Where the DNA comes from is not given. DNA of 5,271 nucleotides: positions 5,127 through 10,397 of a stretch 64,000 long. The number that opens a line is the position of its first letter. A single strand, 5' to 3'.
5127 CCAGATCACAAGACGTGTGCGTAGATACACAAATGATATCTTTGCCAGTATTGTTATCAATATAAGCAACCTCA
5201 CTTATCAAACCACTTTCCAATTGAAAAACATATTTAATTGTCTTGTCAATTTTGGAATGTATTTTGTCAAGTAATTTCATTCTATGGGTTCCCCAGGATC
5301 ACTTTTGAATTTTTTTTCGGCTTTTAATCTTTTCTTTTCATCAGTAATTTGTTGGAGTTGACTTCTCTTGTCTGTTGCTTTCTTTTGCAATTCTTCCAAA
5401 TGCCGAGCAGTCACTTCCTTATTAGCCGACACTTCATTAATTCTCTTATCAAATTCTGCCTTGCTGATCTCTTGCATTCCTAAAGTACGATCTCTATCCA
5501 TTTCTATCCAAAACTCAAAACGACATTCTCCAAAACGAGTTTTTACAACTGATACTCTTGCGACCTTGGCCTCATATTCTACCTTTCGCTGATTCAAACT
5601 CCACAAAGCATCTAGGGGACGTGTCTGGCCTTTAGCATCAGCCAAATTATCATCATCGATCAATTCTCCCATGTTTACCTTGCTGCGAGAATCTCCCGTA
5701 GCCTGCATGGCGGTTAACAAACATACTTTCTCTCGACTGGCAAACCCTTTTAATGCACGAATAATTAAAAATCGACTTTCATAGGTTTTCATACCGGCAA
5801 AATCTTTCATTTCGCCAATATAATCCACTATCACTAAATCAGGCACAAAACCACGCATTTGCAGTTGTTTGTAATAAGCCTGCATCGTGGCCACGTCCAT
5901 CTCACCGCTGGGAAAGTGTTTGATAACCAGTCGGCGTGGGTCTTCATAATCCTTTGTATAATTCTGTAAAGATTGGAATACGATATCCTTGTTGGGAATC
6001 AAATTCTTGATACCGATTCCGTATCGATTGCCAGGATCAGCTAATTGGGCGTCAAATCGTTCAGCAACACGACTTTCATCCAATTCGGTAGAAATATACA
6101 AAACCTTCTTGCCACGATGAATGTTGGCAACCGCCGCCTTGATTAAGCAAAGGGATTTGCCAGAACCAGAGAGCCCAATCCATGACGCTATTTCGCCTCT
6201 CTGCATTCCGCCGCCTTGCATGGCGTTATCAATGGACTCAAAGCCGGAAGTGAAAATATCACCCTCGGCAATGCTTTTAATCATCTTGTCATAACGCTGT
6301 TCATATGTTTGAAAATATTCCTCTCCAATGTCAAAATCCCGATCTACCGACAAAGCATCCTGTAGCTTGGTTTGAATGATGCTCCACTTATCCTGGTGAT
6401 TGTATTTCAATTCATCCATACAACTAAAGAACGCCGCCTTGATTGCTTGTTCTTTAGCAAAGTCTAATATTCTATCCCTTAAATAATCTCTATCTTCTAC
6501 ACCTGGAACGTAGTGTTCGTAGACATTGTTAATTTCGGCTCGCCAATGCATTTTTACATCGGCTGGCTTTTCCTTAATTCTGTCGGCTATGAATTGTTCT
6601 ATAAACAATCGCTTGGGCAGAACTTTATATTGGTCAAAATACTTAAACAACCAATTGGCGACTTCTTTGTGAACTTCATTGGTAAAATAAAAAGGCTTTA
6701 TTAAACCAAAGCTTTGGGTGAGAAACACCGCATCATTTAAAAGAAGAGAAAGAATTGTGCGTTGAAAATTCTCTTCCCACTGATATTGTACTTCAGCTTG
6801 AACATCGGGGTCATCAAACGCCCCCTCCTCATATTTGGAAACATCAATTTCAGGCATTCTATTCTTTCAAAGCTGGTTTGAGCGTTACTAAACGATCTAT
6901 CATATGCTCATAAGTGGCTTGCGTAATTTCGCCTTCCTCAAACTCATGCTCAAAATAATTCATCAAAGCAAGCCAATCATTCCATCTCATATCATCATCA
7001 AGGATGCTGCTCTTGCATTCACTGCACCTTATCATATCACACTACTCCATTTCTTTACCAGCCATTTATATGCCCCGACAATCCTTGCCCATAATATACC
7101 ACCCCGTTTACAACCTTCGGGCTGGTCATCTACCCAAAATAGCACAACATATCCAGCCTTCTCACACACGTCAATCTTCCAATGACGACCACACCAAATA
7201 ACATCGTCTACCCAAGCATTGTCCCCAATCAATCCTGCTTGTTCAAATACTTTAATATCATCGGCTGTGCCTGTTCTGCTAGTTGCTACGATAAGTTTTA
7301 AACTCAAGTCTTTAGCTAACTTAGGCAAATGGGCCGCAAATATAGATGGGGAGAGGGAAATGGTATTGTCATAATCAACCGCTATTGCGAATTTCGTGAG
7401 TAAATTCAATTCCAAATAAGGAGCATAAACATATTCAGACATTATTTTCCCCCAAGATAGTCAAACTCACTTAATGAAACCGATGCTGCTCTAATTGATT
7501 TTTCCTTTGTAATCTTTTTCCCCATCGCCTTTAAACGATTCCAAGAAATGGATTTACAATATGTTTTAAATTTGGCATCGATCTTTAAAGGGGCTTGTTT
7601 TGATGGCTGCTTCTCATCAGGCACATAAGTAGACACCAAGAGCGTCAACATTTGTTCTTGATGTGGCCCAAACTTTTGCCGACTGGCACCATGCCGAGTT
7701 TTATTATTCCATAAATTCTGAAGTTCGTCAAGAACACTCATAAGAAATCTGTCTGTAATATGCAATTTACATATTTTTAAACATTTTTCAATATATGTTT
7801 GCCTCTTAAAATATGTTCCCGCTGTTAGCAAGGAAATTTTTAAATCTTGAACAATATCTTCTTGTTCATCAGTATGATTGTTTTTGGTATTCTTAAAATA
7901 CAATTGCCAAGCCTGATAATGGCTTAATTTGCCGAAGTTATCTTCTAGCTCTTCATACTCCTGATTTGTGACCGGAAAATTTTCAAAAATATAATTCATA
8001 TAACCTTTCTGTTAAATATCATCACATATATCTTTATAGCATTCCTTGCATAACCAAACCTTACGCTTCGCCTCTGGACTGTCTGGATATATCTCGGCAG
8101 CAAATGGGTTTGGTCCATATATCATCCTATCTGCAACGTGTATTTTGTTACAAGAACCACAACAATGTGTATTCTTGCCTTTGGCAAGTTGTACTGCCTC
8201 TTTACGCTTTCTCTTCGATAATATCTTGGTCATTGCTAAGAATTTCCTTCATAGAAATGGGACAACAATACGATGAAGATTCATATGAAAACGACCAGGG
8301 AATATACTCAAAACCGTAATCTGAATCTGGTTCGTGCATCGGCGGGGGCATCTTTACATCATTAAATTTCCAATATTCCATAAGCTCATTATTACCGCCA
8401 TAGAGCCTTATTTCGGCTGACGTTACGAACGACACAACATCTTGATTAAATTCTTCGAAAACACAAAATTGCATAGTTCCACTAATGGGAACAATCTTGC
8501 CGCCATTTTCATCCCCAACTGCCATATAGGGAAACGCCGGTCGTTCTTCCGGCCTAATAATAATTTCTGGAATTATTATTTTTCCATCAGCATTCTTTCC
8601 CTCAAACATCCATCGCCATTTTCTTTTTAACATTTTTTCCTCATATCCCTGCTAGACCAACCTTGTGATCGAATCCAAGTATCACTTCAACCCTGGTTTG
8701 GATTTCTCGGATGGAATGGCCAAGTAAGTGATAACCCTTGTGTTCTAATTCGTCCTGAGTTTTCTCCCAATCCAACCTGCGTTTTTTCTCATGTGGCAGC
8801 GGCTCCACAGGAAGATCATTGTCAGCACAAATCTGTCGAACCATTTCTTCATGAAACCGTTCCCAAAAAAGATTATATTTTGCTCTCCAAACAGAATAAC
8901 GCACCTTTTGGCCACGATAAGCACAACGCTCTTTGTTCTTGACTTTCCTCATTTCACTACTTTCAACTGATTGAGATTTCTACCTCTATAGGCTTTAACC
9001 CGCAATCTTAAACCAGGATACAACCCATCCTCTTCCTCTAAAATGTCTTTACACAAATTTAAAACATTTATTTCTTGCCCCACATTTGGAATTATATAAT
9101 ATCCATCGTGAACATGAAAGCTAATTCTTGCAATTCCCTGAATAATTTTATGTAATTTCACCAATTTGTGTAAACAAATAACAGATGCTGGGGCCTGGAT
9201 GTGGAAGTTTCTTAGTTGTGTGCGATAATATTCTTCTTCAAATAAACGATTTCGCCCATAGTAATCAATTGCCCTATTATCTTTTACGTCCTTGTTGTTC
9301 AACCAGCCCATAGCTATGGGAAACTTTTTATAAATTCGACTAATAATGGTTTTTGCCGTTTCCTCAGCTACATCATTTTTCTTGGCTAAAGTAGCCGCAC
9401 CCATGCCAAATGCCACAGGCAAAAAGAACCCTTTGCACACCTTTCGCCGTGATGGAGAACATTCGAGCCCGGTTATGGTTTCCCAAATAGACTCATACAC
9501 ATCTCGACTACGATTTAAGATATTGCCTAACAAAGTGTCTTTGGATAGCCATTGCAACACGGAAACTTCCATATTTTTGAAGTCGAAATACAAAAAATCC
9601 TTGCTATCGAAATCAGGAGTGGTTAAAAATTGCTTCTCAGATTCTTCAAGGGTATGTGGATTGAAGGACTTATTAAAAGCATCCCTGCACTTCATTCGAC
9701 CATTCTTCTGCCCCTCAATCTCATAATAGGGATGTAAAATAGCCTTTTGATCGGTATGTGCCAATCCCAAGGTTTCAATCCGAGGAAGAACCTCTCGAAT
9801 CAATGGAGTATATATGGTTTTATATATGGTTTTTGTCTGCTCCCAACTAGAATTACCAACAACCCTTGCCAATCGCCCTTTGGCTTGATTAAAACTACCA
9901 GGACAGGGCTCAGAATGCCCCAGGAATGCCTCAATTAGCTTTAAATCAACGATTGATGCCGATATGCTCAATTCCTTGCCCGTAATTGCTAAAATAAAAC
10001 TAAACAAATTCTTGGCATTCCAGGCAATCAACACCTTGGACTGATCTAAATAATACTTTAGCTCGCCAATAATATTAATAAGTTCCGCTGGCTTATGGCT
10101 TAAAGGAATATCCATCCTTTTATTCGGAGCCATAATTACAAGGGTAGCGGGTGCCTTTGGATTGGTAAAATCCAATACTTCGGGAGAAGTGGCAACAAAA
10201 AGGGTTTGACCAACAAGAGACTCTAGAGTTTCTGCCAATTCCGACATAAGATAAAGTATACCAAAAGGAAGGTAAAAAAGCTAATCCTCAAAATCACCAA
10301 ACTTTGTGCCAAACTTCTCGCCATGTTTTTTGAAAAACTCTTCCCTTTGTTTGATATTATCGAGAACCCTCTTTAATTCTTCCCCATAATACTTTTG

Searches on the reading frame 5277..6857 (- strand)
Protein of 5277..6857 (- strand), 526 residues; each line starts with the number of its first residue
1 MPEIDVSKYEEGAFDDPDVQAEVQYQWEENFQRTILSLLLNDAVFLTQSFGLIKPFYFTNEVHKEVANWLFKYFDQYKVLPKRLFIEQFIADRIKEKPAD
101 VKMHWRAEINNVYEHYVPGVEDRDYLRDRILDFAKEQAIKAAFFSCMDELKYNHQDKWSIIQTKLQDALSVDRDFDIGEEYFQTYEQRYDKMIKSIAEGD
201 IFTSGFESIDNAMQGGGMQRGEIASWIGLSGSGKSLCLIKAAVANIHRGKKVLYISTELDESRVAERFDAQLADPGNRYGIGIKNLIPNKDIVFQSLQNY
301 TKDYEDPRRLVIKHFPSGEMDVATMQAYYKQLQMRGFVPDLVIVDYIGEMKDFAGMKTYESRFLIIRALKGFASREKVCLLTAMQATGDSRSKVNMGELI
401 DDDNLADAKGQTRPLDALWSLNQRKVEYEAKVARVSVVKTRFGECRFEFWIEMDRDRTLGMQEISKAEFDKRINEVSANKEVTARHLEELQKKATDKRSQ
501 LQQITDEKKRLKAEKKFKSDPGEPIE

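Call 18: search_protein_families(library=phrogs, proteins=[window:5277-6857:-], max_evalue=0.00001)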
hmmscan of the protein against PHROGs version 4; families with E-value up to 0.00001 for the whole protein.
window:5277-6857:- (526 aa): 3 families
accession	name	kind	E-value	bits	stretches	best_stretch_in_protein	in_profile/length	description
phrog_19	-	DNA, RNA and nucleotide metabolism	1e-54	187.5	1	21-507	153-607/621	DnaB-like replicative helicase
phrog_239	-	DNA, RNA and nucleotide metabolism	6.4e-14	52.8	1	202-514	341-658/801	DNA primase/helicase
phrog_243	-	DNA, RNA and nucleotide metabolism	8.7e-08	32.4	1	199-445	15-246/273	DnaB-like replicative helicase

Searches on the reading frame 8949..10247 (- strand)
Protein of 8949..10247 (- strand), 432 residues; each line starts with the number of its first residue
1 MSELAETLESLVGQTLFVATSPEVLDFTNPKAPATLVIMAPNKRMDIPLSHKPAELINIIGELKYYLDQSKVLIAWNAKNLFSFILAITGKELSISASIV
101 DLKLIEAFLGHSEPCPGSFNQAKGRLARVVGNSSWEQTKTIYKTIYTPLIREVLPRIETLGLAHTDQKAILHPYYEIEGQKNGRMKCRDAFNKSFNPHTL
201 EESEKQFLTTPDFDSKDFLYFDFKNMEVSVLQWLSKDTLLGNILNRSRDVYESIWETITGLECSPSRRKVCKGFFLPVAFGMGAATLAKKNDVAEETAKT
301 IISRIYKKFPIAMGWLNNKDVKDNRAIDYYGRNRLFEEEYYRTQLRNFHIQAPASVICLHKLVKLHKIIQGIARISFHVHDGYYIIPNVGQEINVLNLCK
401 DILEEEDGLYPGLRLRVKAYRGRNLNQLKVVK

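Call 18: search_protein_families(library=phrogs, proteins=[window:8949-10247:-], max_evalue=0.00001)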
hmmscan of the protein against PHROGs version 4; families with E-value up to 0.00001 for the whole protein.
window:8949-10247:- (432 aa): 2 families
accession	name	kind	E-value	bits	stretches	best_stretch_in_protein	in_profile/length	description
phrog_17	-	DNA, RNA and nucleotide metabolism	2.8e-17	63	1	140-418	944-1223/1445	DNA polymerase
phrog_2573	-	DNA, RNA and nucleotide metabolism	7.8e-09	36.2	1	210-385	11-227/336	DNA polymerase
